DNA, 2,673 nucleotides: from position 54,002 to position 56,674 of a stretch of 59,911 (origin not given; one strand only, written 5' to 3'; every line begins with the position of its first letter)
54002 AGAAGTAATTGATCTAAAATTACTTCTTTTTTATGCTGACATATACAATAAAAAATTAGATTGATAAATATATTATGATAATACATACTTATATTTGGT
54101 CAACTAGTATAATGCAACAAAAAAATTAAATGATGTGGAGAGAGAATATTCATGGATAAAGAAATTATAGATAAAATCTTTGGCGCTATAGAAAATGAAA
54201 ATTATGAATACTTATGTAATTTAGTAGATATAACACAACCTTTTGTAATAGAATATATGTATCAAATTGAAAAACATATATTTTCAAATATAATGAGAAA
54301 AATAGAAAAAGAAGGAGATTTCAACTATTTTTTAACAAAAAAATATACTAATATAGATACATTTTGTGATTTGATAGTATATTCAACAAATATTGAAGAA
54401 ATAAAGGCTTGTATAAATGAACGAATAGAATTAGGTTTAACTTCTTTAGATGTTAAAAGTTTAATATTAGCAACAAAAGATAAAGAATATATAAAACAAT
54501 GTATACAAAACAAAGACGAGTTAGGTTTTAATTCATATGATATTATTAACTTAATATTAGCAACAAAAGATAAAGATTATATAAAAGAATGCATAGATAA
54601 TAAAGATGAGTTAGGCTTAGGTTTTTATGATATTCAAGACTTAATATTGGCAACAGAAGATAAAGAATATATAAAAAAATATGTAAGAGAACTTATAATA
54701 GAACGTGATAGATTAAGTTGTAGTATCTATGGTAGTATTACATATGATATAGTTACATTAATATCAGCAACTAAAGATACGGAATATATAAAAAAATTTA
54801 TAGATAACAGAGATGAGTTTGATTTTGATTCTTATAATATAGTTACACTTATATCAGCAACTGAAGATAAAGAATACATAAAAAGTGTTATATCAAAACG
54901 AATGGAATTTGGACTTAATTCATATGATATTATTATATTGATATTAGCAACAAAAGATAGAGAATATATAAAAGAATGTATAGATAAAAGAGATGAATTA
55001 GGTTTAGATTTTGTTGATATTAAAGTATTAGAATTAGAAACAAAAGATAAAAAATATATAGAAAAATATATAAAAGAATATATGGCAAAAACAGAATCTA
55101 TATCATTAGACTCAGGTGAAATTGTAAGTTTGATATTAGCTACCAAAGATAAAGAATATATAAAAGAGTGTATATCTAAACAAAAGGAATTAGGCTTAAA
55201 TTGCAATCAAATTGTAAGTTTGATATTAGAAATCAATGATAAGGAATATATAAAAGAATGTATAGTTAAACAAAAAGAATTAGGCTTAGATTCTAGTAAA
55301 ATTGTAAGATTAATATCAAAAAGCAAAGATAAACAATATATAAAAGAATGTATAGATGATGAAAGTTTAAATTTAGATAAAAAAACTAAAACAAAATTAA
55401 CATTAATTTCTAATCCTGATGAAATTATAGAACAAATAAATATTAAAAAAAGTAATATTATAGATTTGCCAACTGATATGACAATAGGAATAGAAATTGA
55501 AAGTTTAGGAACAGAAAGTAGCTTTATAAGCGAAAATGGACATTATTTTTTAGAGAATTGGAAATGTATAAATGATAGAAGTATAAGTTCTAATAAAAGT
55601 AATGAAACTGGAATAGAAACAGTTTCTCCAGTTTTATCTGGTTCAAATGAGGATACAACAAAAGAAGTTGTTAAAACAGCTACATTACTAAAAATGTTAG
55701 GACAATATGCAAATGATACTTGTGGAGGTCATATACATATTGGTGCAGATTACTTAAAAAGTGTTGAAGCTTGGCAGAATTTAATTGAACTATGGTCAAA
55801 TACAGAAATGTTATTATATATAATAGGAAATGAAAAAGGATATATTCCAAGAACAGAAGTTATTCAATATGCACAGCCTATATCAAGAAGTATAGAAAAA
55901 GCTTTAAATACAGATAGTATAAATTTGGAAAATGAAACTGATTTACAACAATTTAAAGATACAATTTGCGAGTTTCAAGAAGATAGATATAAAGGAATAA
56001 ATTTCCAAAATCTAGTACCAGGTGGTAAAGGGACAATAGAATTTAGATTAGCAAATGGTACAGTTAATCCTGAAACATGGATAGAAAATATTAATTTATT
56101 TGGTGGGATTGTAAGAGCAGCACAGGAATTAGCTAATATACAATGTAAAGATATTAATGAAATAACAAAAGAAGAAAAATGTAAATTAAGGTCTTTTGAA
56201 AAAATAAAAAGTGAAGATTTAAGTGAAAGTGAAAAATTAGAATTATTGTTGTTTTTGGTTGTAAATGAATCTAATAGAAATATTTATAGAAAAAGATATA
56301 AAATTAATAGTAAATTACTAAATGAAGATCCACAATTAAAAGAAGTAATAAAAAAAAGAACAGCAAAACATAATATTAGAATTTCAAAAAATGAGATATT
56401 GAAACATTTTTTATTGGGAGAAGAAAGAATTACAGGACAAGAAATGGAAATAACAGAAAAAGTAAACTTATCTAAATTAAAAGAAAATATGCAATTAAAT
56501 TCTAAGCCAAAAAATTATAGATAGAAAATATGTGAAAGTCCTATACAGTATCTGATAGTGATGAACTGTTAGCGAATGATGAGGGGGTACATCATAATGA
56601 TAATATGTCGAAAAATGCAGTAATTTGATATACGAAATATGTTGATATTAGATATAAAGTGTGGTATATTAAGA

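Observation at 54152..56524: Large protein fusing ~11 tandem 30-aa helical repeats to an amidoligase (GS-like) domain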

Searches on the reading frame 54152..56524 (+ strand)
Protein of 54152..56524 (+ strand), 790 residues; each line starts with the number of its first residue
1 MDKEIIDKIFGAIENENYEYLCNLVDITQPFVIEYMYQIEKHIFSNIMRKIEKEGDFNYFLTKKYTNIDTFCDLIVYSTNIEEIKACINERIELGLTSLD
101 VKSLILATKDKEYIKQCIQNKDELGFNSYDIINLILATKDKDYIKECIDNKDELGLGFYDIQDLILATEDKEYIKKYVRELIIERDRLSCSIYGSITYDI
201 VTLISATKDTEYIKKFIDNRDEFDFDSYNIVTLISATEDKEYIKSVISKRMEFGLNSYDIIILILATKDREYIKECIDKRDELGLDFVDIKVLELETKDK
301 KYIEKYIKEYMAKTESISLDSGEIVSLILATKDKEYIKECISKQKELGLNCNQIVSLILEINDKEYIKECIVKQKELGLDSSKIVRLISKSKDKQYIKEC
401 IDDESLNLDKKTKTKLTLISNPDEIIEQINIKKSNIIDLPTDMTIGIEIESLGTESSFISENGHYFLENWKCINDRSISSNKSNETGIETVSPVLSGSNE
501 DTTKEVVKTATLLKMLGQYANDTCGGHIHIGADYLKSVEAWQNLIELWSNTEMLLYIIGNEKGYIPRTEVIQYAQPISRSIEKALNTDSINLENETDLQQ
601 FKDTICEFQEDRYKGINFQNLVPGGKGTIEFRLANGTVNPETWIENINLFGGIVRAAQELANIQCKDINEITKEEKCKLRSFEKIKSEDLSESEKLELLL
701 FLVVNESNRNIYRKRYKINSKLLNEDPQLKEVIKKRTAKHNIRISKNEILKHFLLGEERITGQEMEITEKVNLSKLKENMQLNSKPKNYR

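Call 3: search_protein_families(library=pfam, proteins=[window:54152-56524:+], max_evalue=1)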
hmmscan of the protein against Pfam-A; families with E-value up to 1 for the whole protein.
window:54152-56524:+ (790 aa): 5 families
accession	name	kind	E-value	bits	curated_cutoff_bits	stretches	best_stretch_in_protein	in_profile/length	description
PF12224.13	Amidoligase_2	-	5.7e-18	66.1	22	1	466-649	40-240/245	Putative amidoligase enzyme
PF15723.11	MqsR_toxin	-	4.9e-05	24.1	26.2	0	100-153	8-61/95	Motility quorum-sensing regulator, toxin of MqsA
PF06212.17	GRIM-19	-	0.002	18.5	25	0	76-123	42-89/132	GRIM-19 protein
PF04028.18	DUF374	-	0.0086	16.1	26.8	0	198-217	6-25/69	Domain of unknown function (DUF374)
PF20600.3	ExoX-like_C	-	0.14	12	26.5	1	109-122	17-30/30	Exodeoxyribonuclease X-like C-terminal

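Call 6: find_homologous_proteins(query=window:54152-56524:+)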
Query window:54152-56524:+ (790 aa): 283 proteins with E <= 0.001 among 8000 candidates; the best 120 are listed.
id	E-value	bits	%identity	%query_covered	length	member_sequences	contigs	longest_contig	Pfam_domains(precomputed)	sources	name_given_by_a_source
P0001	0.0e+0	1711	100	100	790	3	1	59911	PF12224.14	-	-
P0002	0.0e+0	1550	89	83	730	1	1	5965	PF12224.14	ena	-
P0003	1.5e-175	604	42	99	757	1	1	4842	PF12224.14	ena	-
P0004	9.8e-170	584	42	98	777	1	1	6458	PF12224.14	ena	-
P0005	2.9e-159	550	48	69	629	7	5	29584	PF12224.14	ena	-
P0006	4.9e-154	533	44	83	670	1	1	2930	PF15723.12,PF12224.14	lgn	-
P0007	1.4e-150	521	41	94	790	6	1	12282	PF12224.14,PF20600.4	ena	-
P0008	1.3e-142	495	43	84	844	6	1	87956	PF12224.14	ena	-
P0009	1.4e-135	472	39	100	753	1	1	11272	PF12224.14,PF20600.4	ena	-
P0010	4.5e-133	463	39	100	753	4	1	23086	PF12224.14,PF20600.4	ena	-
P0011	5.7e-133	463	39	88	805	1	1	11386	PF12224.14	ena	-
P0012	9.5e-132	459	39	92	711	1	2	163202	PF12224.14,PF20600.4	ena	-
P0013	3.8e-130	454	39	92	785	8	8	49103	PF21523.4,PF12224.14,PF20600.4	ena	-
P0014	1.4e-128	448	35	97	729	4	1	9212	PF12224.14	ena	-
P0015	1.3e-126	442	39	93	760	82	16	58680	PF21523.4,PF12224.14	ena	-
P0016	8.6e-124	433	40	94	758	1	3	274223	PF12224.14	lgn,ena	-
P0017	2.3e-119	418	39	99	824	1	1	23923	PF12224.14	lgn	-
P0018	3.4e-119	417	37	80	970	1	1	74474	PF12224.14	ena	-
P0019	2.7e-118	414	41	79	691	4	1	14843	PF12224.14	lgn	-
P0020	9.2e-116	406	38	98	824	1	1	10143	PF12224.14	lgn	-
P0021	9.0e-115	403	42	72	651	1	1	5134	PF12224.14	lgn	-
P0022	1.6e-114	402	36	86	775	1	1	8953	PF12224.14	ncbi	-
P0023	3.0e-114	401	38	84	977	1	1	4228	PF12224.14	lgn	-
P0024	3.3e-114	401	39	91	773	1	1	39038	PF12224.14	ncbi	-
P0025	1.8e-113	398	37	97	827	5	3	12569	PF12224.14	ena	-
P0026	3.2e-113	398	38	83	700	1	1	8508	PF12224.14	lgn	-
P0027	5.1e-112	394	42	66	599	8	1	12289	PF12224.14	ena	-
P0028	2.6e-110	388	36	99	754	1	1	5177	PF12224.14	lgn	-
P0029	3.4e-109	384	38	85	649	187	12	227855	PF12224.14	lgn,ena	-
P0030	4.4e-108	381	38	92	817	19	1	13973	PF12224.14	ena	-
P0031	2.2e-107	378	41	74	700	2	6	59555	PF12224.14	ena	-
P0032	4.3e-107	377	38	74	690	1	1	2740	PF12224.14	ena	-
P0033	9.4e-107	376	38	74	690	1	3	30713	PF12224.14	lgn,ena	-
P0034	1.7e-106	375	38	84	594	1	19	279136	PF12224.14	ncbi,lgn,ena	-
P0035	2.0e-106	375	38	83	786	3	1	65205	PF12224.14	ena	-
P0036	2.0e-106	375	40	76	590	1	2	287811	PF12224.14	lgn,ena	-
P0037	2.2e-106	375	40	78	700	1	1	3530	PF12224.14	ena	-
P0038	3.8e-106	374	38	85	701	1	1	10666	PF12224.14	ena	-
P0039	5.1e-106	374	38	74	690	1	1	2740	PF12224.14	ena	-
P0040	7.4e-106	373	37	85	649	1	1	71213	PF12224.14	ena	-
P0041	1.6e-105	372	41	75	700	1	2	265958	PF12224.14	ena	-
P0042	5.7e-105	370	33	83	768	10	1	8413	PF12224.14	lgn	-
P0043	2.6e-103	365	37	98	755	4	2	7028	PF12224.14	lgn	-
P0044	2.6e-103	365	39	77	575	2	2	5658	PF12224.14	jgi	-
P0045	6.5e-102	360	36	97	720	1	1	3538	PF12224.14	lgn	-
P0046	1.2e-101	359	36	79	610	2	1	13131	PF12224.14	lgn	-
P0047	3.2e-101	358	35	97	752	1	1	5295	PF12224.14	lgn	-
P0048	1.7e-99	352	39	79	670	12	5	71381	PF12224.14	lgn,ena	-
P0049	1.2e-98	349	42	66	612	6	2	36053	PF12224.14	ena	-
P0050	6.7e-98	347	39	78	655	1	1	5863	PF12224.14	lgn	-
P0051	8.4e-98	347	35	78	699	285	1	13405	PF12224.14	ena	-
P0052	1.2e-97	346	43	57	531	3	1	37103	PF12224.14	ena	-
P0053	2.4e-96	342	36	80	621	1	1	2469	PF12224.14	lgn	-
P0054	1.2e-95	340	38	73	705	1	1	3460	PF12224.14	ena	-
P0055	3.9e-92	328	33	82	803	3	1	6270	PF12224.14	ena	-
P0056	1.2e-90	323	38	63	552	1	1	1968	PF12224.14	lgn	-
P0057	1.5e-90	323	36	67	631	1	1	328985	PF12224.14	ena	-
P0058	1.5e-90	323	36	67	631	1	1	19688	PF12224.14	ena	-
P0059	2.8e-90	322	34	84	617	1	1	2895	PF12224.14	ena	-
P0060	2.9e-90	322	36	67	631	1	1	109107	PF12224.14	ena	-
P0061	5.2e-89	318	36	69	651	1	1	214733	PF12224.14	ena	-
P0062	6.0e-89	317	37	69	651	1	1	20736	PF12224.14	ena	-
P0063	9.3e-89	317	38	65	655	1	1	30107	PF12224.14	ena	-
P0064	1.0e-88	317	38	65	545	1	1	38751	PF12224.14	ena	-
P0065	1.3e-88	316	33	88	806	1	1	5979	PF12224.14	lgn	-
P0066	2.3e-88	315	33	84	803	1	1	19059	PF12224.14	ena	-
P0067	3.8e-88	315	33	84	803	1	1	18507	PF12224.14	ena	-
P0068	5.1e-88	314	33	81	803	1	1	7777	PF12224.14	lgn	-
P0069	5.5e-88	314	32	83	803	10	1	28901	PF12224.14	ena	-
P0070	7.3e-88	314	33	84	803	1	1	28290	PF12224.14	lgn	-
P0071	1.3e-87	313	37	65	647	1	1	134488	PF12224.14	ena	-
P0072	3.9e-87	311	37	65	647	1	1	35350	PF12224.14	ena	-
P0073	2.6e-86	309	36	81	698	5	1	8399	PF12224.14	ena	-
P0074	3.1e-86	308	32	84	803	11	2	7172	PF12224.14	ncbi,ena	-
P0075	3.4e-86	308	39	63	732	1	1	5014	PF13475.12,PF12224.14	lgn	-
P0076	5.0e-86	308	32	84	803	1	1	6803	PF12224.14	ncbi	-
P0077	8.0e-86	307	36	74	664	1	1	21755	PF12224.14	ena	-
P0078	1.2e-85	306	34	81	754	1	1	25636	PF24278.3,PF12224.14,PF20600.4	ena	-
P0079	1.5e-85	306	36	74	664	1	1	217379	PF12224.14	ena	-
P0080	1.5e-85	306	36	72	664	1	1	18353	PF12224.14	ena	-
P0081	1.7e-85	306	32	83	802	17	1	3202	PF12224.14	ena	-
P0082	2.0e-85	306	35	86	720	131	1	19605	PF12224.14,PF20600.4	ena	-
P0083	3.9e-85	305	39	57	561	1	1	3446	PF12224.14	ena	-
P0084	4.2e-85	305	36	72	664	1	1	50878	PF12224.14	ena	-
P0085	7.8e-85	304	37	75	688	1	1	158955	PF12224.14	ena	-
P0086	2.1e-84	302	37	74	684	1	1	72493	PF12224.14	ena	-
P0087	2.5e-84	302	37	74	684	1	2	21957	PF12224.14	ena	-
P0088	5.1e-84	301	34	81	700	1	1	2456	PF12224.14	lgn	-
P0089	1.6e-83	299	36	83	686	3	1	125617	PF12224.14,PF20600.4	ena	-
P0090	2.8e-83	299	36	76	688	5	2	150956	PF12224.14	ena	-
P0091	3.2e-83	298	35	91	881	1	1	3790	PF12224.14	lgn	-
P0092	4.0e-83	298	37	74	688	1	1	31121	PF12224.14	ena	-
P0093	1.3e-82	296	37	74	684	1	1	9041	PF12224.14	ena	-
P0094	2.5e-82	296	36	80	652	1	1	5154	PF12224.14,PF20600.4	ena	-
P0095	3.8e-82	295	36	80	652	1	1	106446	PF12224.14,PF20600.4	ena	-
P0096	7.9e-82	294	39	58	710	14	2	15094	PF13475.12,PF12224.14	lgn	-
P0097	9.9e-82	294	33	78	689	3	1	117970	PF12224.14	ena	-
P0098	1.4e-81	293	41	56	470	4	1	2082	PF12224.14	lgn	-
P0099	4.5e-80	288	36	67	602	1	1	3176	PF12224.14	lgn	-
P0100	5.1e-80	288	36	68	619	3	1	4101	PF12224.14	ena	-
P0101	7.0e-80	287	33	79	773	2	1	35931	PF12224.14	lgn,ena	-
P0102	7.7e-80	287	32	94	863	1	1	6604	PF12224.14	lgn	-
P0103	9.0e-80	287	35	84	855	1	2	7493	PF12224.14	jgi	-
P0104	5.3e-79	285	38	65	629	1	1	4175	PF12224.14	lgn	-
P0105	7.7e-79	284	38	66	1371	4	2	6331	PF12224.14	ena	-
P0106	1.1e-78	283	38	65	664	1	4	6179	PF12224.14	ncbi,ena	-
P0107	1.8e-78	283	37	70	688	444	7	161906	PF12224.14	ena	-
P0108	1.8e-78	283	42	57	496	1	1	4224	PF12224.14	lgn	-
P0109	1.1e-77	280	34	73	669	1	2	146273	PF12224.14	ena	-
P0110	1.7e-77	279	38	65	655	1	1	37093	PF12224.14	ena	-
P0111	3.9e-77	278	36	67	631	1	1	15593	PF12224.14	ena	-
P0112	5.5e-77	278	38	65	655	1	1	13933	PF12224.14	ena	-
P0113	5.9e-77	278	38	65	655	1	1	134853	PF12224.14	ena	-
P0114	6.8e-77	278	36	67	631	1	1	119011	PF12224.14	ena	-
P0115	1.1e-76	277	36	67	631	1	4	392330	PF12224.14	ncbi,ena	-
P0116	1.1e-76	277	37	65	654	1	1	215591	PF12224.14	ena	-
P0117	2.0e-76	276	38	65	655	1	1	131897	PF12224.14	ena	-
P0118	2.0e-76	276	38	65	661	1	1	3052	PF12224.14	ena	-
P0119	2.3e-76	276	38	65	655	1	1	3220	PF12224.14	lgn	-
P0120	2.4e-76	276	38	65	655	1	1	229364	PF12224.14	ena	-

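Call 7: search_solved_structures(query=window:54152-56524:+, max_evalue=10, show_alignments=2)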
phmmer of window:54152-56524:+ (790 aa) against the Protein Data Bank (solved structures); distinct sequences matched with E-value up to 10: 2.
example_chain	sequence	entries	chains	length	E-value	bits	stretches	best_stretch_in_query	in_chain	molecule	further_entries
4v3p_LA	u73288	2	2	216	0.12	13.8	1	276-316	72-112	Ribosomal protein | 60S ribosomal protein L1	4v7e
1bby_A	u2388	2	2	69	0.24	12.8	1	4-52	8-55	RAP30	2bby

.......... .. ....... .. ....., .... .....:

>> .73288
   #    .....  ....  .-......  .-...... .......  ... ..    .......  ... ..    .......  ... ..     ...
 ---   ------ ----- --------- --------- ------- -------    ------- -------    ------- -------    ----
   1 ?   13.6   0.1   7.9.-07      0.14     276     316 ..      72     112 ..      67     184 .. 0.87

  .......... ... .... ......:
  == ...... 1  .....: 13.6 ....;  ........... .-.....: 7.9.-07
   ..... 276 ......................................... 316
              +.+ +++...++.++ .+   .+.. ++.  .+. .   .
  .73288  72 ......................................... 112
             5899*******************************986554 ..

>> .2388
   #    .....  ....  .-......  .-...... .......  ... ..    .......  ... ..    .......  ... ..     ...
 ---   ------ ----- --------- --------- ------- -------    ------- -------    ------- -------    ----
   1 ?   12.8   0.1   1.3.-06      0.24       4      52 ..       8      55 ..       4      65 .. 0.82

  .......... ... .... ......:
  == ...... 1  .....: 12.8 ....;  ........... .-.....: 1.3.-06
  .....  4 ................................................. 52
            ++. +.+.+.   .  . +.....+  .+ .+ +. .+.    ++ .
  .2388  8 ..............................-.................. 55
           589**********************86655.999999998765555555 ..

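Call 8: search_protein_families(library=ncbifam, proteins=[window:54152-56524:+], max_evalue=1)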
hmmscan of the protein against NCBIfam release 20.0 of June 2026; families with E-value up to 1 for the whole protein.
window:54152-56524:+ (790 aa): 1 family
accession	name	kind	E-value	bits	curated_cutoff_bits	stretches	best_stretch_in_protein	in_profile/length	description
NF000008.1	trim_DfrA1_rpt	exception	0.037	13.8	420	1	193-291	54-151/187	trimethoprim-resistant repeat-containing dihydrofolate reductase DfrA1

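Call 9: search_protein_families(library=padloc, proteins=[window:54152-56524:+], max_evalue=1)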
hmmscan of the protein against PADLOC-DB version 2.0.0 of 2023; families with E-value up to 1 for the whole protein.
window:54152-56524:+ (790 aa): 0 families

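Call 14: find_encoding_contigs(protein=P0016, flank=8000, max_places=3)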
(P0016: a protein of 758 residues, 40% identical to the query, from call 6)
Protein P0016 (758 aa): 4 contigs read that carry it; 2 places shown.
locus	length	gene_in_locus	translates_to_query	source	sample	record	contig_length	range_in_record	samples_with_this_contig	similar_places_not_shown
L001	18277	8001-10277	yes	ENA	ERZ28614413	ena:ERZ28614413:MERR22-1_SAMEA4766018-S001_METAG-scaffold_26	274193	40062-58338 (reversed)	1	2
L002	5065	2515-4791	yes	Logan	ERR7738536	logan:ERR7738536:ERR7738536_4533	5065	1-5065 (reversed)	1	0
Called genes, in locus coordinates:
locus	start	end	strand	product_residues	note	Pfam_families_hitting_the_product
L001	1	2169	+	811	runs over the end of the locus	PF02861:Clp_N, PF23569:NBD_SMAX1, PF00004:AAA, PF17871:AAA_lid_9, PF00004:AAA, PF07724:AAA_2, PF07728:AAA_5, PF10431:ClpB_D2-small, +9 more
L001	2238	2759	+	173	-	-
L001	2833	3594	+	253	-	PF09962:DUF2196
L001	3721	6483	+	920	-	PF07517:SecA_DEAD, PF00270:DEAD (weak), PF01043:SecA_PP_bind, PF21090:P-loop_SecA, PF07516:SecA_SW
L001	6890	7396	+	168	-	PF00583:Acetyltransf_1, PF13673:Acetyltransf_10, PF13508:Acetyltransf_7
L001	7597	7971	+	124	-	-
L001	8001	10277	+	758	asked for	PF12224:Amidoligase_2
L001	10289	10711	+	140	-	-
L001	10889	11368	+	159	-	-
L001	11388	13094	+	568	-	PF00331:Glyco_hydro_10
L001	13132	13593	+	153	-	-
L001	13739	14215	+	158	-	PF00293:NUDIX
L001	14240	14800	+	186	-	-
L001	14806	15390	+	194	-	-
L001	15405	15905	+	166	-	PF13238:AAA_18 (weak), PF13671:AAA_33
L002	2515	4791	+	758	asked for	PF12224:Amidoligase_2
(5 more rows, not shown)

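Call 15: find_encoding_contigs(protein=P0034, flank=8000, max_places=3)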
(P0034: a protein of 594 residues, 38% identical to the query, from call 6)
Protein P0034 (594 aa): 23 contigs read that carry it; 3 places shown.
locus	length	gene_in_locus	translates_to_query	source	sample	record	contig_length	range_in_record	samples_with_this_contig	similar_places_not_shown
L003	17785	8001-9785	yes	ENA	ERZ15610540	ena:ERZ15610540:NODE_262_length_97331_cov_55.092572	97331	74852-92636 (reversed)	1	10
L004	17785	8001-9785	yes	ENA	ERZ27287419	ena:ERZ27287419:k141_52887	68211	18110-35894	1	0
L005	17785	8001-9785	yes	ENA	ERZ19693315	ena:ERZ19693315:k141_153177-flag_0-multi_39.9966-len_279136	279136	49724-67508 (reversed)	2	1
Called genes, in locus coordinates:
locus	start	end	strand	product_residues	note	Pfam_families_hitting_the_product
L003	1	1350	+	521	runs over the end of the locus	PF00239:Resolvase, PF07508:Recombinase, PF13408:Zn_ribbon_recom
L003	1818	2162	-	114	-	PF12844:HTH_19, PF13413:HTH_25 (weak), PF13443:HTH_26 (weak), PF13560:HTH_31, PF01381:HTH_3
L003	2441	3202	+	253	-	PF00899:ThiF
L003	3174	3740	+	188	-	-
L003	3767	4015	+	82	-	-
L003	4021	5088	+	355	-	PF00155:Aminotran_1_2, PF01212:Beta_elim_lyase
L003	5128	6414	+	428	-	PF15632:ATPgrasp_Ter (faint), PF01071:GARS_A (faint), PF02655:ATP-grasp_3 (weak), PF02786:CPSase_L_D2, PF07478:Dala_Dala_lig_C, PF13535:ATP-grasp_4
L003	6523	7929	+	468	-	PF00224:PK, PF03328:HpcH_HpaI (faint), PF02887:PK_C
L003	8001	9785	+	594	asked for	PF12224:Amidoligase_2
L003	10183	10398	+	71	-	-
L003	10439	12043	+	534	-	PF00239:Resolvase, PF07508:Recombinase, PF13408:Zn_ribbon_recom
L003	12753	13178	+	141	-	PF00578:AhpC-TSA, PF08534:Redoxin (weak), PF10417:1-cysPrx_C (faint)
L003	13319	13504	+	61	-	PF01783:Ribosomal_L32p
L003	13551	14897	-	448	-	-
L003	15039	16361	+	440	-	PF00009:GTP_EFTU, PF01926:MMR_HSR1, PF02421:FeoB_N, PF04548:AIG1 (weak), PF00009:GTP_EFTU, PF01926:MMR_HSR1, PF02421:FeoB_N, PF14714:KH_dom-like, +5 more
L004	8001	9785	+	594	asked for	PF12224:Amidoligase_2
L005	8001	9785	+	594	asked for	PF12224:Amidoligase_2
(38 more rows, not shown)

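Call 16: find_encoding_contigs(protein=P0115, flank=8000, max_places=3)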
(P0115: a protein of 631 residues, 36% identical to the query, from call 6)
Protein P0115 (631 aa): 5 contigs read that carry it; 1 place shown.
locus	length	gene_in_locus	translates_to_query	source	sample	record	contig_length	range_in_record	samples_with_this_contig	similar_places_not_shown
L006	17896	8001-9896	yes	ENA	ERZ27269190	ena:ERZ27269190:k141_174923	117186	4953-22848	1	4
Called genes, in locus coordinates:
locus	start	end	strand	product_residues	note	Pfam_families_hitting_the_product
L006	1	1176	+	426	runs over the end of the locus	PF14691:Fer4_20, PF01946:Thi4 (faint), PF13241:NAD_binding_7 (faint), PF00890:FAD_binding_2 (weak), PF07992:Pyr_redox_2, PF13450:NAD_binding_8, PF13738:Pyr_redox_3, PF00070:Pyr_redox, +4 more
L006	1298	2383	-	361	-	-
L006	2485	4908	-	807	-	PF00133:tRNA-synt_1, PF01406:tRNA-synt_1e (faint), PF09334:tRNA-synt_1g, PF13603:tRNA-synt_1_2, PF00133:tRNA-synt_1, PF09334:tRNA-synt_1g (weak), PF08264:Anticodon_1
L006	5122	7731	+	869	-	PF00171:Aldedh, PF13685:Fe-ADH_2 (faint), PF00465:Fe-ADH, PF25137:ADH_Fe_C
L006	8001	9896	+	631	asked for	PF12224:Amidoligase_2 (weak)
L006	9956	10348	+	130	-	-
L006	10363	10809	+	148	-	-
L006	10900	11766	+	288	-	PF07934:OGG_N, PF00730:HhH-GPD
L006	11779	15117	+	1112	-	PF21445:ADDB_N, PF27467:AddB_5th, PF12705:PDDEXK_1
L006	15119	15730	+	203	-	PF01330:RuvA_N, PF14520:HHH_5, PF00633:HHH (weak), PF21176:RecR_HhH (weak), PF07499:RuvA_C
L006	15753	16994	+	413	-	PF05496:RuvB_N, PF00158:Sigma54_activat (faint), PF00004:AAA, PF07728:AAA_5 (weak), PF13173:AAA_14, PF16193:AAA_assoc_2, PF21960:RCF1-5-like_lid (weak), PF12002:MgsA_C, +2 more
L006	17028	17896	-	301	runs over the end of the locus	PF01145:Band_7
